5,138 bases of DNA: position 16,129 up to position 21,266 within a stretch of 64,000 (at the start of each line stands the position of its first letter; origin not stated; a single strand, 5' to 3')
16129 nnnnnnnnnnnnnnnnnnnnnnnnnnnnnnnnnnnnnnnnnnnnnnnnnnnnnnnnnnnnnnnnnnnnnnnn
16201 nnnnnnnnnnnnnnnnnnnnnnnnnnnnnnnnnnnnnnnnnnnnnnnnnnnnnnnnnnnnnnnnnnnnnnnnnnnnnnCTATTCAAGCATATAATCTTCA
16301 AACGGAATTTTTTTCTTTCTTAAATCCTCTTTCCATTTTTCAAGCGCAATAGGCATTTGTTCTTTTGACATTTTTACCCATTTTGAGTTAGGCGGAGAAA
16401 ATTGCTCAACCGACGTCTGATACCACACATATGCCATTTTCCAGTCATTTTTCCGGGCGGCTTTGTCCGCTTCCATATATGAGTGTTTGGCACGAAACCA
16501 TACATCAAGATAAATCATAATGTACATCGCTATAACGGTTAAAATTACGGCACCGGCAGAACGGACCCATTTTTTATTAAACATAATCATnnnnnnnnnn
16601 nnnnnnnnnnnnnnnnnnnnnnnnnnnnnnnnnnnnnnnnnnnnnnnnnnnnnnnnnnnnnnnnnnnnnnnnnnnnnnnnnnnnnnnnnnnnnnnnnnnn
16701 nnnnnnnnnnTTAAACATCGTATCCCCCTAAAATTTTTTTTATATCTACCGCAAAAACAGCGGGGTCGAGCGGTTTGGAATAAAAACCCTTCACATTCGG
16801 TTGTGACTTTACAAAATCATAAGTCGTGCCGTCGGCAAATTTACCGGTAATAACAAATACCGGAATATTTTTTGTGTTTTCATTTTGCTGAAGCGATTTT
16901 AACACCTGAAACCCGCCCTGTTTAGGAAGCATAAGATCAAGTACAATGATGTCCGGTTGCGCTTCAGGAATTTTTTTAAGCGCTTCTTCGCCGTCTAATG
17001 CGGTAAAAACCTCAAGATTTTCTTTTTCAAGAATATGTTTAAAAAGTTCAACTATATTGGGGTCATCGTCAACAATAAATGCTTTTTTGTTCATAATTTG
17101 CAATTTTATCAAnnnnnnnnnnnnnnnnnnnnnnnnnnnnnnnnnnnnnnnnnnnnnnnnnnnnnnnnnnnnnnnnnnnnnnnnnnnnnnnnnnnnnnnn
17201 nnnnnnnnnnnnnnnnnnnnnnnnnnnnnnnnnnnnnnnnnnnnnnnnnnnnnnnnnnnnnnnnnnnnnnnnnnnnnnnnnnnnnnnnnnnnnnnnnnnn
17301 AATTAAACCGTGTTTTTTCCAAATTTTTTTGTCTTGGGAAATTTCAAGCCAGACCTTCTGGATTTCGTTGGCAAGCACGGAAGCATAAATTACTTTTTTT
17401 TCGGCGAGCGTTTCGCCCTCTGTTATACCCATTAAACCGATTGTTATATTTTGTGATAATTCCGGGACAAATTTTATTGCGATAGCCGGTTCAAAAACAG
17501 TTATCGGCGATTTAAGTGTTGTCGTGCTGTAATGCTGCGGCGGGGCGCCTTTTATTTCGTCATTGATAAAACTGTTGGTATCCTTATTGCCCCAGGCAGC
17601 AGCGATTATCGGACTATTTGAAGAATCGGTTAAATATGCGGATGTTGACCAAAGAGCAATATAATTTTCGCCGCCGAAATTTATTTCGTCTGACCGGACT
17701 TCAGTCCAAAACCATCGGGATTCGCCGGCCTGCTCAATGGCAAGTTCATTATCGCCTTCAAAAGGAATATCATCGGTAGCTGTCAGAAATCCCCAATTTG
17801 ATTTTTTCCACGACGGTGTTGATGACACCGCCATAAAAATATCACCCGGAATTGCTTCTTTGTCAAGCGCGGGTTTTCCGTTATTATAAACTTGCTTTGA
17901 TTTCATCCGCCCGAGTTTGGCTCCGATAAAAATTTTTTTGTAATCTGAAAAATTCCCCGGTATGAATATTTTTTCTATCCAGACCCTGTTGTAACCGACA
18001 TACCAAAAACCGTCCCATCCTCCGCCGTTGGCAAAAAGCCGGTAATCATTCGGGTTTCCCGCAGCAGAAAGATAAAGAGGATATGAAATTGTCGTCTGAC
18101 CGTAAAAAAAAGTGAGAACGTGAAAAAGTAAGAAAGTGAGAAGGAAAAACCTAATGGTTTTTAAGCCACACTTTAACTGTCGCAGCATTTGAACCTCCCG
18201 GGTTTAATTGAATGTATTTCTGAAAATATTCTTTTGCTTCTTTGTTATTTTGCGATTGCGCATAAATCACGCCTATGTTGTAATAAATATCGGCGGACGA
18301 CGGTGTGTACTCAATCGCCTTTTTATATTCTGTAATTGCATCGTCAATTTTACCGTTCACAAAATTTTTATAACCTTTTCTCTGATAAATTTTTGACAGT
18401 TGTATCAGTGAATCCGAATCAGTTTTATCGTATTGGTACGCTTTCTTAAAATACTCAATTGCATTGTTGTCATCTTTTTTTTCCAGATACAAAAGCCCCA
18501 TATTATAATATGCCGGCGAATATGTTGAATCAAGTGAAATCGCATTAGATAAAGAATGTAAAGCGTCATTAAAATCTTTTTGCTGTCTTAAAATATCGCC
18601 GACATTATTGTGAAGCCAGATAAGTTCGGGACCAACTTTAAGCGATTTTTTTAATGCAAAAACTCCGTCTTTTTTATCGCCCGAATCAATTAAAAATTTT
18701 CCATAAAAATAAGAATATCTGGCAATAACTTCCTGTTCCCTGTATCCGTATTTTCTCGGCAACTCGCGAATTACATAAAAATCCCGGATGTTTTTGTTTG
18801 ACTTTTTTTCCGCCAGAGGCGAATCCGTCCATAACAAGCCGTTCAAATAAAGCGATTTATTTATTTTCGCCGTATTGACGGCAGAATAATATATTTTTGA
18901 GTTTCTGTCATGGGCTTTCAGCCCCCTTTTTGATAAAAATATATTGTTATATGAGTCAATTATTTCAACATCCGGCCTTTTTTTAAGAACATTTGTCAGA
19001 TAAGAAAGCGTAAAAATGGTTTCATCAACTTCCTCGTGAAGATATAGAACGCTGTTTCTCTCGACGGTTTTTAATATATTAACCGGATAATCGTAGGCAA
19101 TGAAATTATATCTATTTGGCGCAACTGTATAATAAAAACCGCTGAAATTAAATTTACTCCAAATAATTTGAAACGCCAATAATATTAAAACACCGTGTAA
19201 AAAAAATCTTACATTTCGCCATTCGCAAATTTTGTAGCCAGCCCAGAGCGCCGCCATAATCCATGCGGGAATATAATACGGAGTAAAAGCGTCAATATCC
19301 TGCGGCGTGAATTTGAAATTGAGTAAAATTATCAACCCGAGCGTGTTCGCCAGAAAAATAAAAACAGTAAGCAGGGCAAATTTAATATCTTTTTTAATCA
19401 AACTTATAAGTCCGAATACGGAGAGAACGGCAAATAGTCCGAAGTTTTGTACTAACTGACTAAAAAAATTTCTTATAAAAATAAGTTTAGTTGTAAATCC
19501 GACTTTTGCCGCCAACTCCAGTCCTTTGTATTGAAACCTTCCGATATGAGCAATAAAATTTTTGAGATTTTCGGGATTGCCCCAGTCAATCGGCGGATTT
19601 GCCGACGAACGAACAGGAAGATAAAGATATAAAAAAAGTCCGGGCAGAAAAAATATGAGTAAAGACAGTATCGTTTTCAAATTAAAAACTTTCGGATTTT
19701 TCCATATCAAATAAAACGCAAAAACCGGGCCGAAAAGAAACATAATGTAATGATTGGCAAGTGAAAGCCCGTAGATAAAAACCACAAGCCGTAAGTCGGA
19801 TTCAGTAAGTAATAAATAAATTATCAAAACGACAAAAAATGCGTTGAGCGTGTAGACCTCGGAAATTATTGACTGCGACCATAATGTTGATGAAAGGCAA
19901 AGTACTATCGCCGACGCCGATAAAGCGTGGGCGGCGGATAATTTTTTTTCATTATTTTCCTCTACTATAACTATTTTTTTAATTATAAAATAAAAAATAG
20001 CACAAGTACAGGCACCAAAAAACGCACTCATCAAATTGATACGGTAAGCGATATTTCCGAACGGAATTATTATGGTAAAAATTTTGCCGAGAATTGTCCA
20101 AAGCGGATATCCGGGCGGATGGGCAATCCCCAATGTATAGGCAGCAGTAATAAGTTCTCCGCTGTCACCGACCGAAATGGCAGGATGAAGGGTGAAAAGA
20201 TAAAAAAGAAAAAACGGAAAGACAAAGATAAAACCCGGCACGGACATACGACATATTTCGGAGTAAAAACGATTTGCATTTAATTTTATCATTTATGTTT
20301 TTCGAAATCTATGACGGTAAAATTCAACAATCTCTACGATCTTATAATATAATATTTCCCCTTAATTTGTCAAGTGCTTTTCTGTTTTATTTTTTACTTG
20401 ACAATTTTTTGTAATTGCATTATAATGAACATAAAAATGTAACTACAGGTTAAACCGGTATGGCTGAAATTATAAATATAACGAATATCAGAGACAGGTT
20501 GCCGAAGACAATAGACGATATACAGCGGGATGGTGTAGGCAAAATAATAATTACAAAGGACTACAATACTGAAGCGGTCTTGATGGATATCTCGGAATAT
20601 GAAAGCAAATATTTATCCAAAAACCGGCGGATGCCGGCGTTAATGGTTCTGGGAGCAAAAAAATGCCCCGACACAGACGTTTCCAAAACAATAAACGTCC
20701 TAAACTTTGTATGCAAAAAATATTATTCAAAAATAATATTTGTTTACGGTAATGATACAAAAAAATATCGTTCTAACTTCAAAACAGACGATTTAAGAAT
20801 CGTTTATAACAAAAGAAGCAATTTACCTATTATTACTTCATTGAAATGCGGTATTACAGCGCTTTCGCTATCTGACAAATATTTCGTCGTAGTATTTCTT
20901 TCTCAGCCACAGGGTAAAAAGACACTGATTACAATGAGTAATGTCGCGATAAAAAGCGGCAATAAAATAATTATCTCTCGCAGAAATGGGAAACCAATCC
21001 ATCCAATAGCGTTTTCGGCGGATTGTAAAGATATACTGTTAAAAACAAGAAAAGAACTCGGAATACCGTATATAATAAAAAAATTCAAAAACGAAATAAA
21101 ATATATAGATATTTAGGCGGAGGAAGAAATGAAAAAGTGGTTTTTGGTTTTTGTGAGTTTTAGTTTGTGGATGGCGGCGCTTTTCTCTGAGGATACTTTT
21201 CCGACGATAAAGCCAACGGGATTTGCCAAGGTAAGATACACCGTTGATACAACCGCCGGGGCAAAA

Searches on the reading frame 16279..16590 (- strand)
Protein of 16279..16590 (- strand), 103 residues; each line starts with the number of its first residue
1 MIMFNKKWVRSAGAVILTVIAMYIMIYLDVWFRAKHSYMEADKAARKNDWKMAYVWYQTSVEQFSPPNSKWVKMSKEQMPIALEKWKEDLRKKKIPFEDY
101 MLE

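Call 14: search_protein_families(library=pfam, proteins=[window:16279-16590:-])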
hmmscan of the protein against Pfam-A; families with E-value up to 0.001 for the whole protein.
window:16279-16590:- (103 aa): 0 families

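Call 23: find_encoding_contigs(protein=window:16279-16590:-, flank=10000, max_places=10)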
Protein window:16279-16590:- (103 aa): no gene with exactly this product is on record in the collection.

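Call 24: find_homologous_proteins(query=window:16279-16590:-)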
Query window:16279-16590:- (103 aa): 10 proteins with E <= 0.001 among 10 candidates.
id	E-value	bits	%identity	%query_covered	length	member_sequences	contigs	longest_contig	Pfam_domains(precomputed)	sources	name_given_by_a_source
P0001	2.0e-55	203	91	98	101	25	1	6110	-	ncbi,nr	ncbi:MAG: hypothetical protein Q7K21_01075 [Elusimicrobiota bacterium]|nr:hypothetical protein [Elus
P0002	7.1e-51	188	83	98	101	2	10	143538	-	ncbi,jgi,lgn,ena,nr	ncbi:MAG TPA: hypothetical protein DCP53_02240 [Elusimicrobia bacterium]|nr:hypothetical protein [El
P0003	7.6e-51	188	82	98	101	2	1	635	-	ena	-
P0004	5.1e-50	186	83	98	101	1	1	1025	-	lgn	-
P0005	5.7e-49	182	81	98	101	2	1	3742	-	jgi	jgi:hypothetical protein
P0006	1.4e-48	181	81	98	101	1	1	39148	-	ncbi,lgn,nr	ncbi:MAG: hypothetical protein JW983_02380 [Elusimicrobia bacterium]|nr:hypothetical protein [Elusim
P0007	8.2e-48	178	77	98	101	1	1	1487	-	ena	-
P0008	6.8e-27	111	40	98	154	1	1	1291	-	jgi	-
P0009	1.3e-22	98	39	98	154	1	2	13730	-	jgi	jgi:hypothetical protein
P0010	2.0e-22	97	35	95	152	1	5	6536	-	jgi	jgi:hypothetical protein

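Call 25: find_encoding_contigs(protein=P0002, flank=10000, max_places=10)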
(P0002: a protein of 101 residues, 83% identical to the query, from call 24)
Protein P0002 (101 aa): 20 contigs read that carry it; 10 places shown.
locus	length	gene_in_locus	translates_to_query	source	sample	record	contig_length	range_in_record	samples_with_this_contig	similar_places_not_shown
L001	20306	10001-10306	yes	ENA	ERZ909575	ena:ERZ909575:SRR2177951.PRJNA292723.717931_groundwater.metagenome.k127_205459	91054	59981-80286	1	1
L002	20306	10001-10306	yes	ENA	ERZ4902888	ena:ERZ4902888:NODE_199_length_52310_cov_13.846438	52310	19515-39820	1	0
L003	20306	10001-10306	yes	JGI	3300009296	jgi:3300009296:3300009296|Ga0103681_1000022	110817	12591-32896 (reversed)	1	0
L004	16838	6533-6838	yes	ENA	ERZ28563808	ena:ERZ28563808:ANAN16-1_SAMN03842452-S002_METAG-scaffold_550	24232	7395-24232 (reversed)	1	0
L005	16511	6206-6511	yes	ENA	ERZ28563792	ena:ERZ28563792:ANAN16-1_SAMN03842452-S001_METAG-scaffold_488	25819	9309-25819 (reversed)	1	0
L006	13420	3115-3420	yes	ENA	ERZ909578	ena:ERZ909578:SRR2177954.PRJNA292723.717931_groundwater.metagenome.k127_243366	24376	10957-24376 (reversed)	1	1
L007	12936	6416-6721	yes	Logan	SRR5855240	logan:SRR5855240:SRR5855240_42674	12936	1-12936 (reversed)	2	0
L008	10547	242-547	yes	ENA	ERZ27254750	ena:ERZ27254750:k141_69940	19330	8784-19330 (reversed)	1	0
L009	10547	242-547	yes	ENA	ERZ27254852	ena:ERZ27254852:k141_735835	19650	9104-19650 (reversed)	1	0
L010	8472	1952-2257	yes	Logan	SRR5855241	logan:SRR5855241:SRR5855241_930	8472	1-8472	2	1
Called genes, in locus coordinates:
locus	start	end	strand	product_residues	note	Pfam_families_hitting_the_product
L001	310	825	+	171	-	PF00691:OmpA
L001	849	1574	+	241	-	-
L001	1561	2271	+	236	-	PF13103:TonB_2, PF03544:TonB_C (weak)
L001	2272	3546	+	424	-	PF26550:Tricorn_2nd (weak), PF26549:Tricorn_N, PF07676:PD40 (weak), PF26549:Tricorn_N, PF26550:Tricorn_2nd, PF07676:PD40 (weak), PF26549:Tricorn_N, PF07676:PD40, +3 more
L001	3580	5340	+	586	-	PF00515:TPR_1 (faint), PF07719:TPR_2 (faint), PF12895:ANAPC3 (faint), PF13424:TPR_12 (faint), PF09976:TPR_21 (faint), PF13174:TPR_6 (faint), PF13176:TPR_7 (faint), PF13525:YfiO (weak), +4 more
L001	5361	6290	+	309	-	-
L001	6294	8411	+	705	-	PF11028:TMEM260_N, PF13424:TPR_12 (faint), PF13432:TPR_16 (faint), PF14559:TPR_19 (faint), PF00515:TPR_1 (weak), PF07719:TPR_2 (weak), PF13181:TPR_8 (weak), PF13414:TPR_11, +3 more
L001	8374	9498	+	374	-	-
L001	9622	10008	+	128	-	PF00072:Response_reg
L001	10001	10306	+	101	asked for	-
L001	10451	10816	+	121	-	PF02261:Asp_decarbox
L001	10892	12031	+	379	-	PF01546:Peptidase_M20, PF07687:M20_dimer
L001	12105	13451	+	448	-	PF00390:malic, PF03949:Malic_M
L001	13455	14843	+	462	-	PF09861:Lar_N, PF21113:LarA_C (weak)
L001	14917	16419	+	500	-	PF01565:FAD_binding_4, PF02913:FAD-oxidase_C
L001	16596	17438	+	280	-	PF05681:Fumerase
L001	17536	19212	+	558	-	PF00795:CN_hydrolase, PF02540:NAD_synthase, PF03054:tRNA_Me_trans (weak)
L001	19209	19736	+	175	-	PF05683:Fumerase_C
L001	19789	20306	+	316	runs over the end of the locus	PF02729:OTCace_N, PF00185:OTCace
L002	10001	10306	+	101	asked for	-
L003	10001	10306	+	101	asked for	-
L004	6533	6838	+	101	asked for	-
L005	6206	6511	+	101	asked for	-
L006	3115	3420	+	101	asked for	-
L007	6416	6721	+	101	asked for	-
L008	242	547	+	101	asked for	-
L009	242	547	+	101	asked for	-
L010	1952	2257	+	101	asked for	-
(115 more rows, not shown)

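Call 26: find_encoding_contigs(protein=P0006, flank=10000, max_places=4)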
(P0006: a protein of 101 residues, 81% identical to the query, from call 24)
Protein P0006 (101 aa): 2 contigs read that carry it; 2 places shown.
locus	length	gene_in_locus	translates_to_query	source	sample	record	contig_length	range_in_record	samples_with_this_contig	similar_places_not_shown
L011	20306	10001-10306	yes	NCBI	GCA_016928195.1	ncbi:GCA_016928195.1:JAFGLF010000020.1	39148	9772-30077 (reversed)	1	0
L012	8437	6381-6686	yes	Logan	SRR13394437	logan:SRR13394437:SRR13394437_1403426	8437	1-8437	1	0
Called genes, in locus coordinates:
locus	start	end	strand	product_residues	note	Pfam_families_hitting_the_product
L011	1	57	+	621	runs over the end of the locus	PF00515:TPR_1 (faint), PF13181:TPR_8 (faint), PF13424:TPR_12 (faint), PF13431:TPR_17 (faint), PF14559:TPR_19 (faint), PF07719:TPR_2 (faint), PF13174:TPR_6 (faint), PF08486:SpoIID, +3 more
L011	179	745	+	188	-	PF00691:OmpA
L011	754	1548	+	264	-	-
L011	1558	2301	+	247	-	PF13103:TonB_2, PF03544:TonB_C (weak)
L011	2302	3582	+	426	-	PF04052:TolB_N (weak), PF26549:Tricorn_N, PF26549:Tricorn_N, PF26550:Tricorn_2nd, PF26549:Tricorn_N, PF07676:PD40, PF26549:Tricorn_N, PF07676:PD40, +3 more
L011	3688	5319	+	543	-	PF12895:ANAPC3 (faint), PF00515:TPR_1 (faint), PF13424:TPR_12 (faint), PF13181:TPR_8 (faint), PF13525:YfiO, PF07719:TPR_2 (weak), PF13174:TPR_6 (weak), PF13525:YfiO, +6 more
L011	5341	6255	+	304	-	-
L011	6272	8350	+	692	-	PF11028:TMEM260_N, PF07719:TPR_2 (faint), PF13424:TPR_12 (faint), PF21033:RMD1-3 (faint), PF13371:TPR_9 (faint), PF00515:TPR_1 (weak), PF13414:TPR_11, PF13181:TPR_8 (weak), +3 more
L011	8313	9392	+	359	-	-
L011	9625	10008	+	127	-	PF00072:Response_reg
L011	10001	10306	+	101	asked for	-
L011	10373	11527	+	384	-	PF01546:Peptidase_M20, PF07687:M20_dimer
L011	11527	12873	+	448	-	PF00390:malic, PF03949:Malic_M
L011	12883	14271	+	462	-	PF09861:Lar_N, PF21113:LarA_C (faint)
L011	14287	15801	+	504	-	PF01565:FAD_binding_4, PF02913:FAD-oxidase_C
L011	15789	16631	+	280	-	PF05681:Fumerase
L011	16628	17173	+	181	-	PF05683:Fumerase_C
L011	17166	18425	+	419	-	PF05643:GNA1162-like (faint), PF03783:CsgG (weak)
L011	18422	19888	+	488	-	PF00089:Trypsin, PF13365:Trypsin_2, PF00595:PDZ (faint), PF13180:PDZ_2, PF17820:PDZ_6 (faint), PF17815:PDZ_3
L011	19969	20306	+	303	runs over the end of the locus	PF17680:FlgO (faint), PF03783:CsgG (weak), PF13036:LpoB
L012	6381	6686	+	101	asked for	-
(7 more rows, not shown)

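Call 27: find_encoding_contigs(protein=P0001, flank=10000, max_places=4)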
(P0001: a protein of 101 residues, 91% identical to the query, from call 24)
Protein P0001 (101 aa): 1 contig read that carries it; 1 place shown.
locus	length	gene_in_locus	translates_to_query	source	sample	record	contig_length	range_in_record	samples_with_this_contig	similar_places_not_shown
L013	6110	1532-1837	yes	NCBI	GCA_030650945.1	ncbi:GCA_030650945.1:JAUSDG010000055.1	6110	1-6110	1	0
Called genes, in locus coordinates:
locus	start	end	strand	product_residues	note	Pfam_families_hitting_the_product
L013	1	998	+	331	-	?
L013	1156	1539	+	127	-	PF00072:Response_reg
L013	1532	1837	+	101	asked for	-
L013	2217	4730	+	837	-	PF14691:Fer4_20, PF07992:Pyr_redox_2, PF12831:FAD_oxidored (faint), PF13450:NAD_binding_8 (weak), PF13738:Pyr_redox_3 (faint), PF14697:Fer4_21 (weak)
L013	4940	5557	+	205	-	PF22600:MTPAP-like_central (weak), PF01909:NTP_transf_2, PF18765:Polbeta (weak)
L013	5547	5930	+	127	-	-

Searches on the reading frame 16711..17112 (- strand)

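Call 14: search_protein_families(library=pfam, proteins=[window:16711-17112:-])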
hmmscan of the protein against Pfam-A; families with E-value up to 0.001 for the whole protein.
window:16711-17112:- (133 aa): 1 family
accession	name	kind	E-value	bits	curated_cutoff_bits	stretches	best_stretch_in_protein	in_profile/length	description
PF00072.30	Response_reg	-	1.9e-21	76.8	30.2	1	12-119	2-105/111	Response regulator receiver domain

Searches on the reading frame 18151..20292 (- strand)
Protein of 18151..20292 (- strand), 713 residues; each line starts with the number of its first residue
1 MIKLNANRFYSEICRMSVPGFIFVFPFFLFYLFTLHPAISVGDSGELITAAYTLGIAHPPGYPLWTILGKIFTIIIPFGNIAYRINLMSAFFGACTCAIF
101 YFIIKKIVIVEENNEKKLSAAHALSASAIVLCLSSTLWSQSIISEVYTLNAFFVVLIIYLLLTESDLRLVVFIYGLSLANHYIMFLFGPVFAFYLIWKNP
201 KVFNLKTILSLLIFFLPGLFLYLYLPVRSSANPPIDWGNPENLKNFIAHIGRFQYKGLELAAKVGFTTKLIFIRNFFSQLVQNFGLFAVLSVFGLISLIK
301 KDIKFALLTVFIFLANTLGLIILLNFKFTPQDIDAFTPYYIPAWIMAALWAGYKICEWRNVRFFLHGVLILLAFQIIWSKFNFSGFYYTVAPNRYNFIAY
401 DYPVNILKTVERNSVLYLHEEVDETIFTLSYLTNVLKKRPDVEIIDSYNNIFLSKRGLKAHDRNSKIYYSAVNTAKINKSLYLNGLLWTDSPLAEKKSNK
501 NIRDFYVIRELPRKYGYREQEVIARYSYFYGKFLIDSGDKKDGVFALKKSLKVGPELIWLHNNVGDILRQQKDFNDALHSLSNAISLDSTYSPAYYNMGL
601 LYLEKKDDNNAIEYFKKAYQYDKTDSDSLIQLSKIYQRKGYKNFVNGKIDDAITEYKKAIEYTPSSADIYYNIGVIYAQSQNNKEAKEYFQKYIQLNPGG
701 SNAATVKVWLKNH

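Call 14: search_protein_families(library=pfam, proteins=[window:18151-20292:-])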
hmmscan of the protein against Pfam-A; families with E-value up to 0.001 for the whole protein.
window:18151-20292:- (713 aa): 16 families
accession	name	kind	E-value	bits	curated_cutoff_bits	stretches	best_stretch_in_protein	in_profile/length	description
PF11028.14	TMEM260-like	-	3.1e-36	125.3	24.2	1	43-201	1-176/179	Protein O-mannosyl-transferase TMEM260-like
PF07719.23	TPR_2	-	5.6e-25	85.8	27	2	667-699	1-33/34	Tetratricopeptide repeat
PF00515.34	TPR_1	-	1.3e-23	82.2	27.8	2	667-698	1-32/34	Tetratricopeptide repeat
PF13414.12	TPR_11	-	3.6e-23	81.4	26.8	2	646-679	7-40/42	TPR repeat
PF13181.12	TPR_8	-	2.2e-21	74.6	25.7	2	667-698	1-32/34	Tetratricopeptide repeat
PF13431.12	TPR_17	-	3.1e-15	55.5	24.4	1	656-687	2-33/34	Tetratricopeptide repeat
PF14559.12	TPR_19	-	1.2e-14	54.8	25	1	646-706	4-64/68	Tetratricopeptide repeat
PF13432.12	TPR_16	-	3.2e-14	53.5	32.7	1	646-700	10-64/65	Tetratricopeptide repeat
PF13424.12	TPR_12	-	1.8e-11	44.5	30.1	1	558-621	3-74/77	Tetratricopeptide repeat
PF13174.12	TPR_6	-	9.1e-09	35.8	26.3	0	670-698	3-31/33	Tetratricopeptide repeat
PF23914.1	TPR_CcmH_CycH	-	1.1e-05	25.7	42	1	597-699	55-153/158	Cytochrome c-type biogenesis protein H TPR domain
PF13428.12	TPR_14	-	1.8e-05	25.4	23.5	0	669-699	3-33/44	Tetratricopeptide repeat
PF13371.12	TPR_9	-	6.7e-05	23.3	35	0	662-707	24-69/73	Tetratricopeptide repeat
PF25063.1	ARM_TT21_C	-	0.00015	22.2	35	1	566-695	29-157/209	Tetratricopeptide repeat protein 21 C-terminal ARM domain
PF25062.1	ARM_TT21_N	-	0.00015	22.1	40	0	651-711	80-145/222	Tetratricopeptide repeat protein 21 N-terminal ARM repeat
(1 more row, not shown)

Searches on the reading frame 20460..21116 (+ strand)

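Call 66: search_protein_families(library=pfam, proteins=[window:20460-21116:+], max_evalue=0.00001)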
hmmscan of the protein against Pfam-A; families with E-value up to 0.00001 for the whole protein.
window:20460-21116:+ (218 aa): 1 family
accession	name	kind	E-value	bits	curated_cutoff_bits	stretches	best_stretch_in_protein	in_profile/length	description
PF12804.13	NTP_transf_3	-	2e-06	28.5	27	1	93-207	42-155/160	MobA-like NTP transferase domain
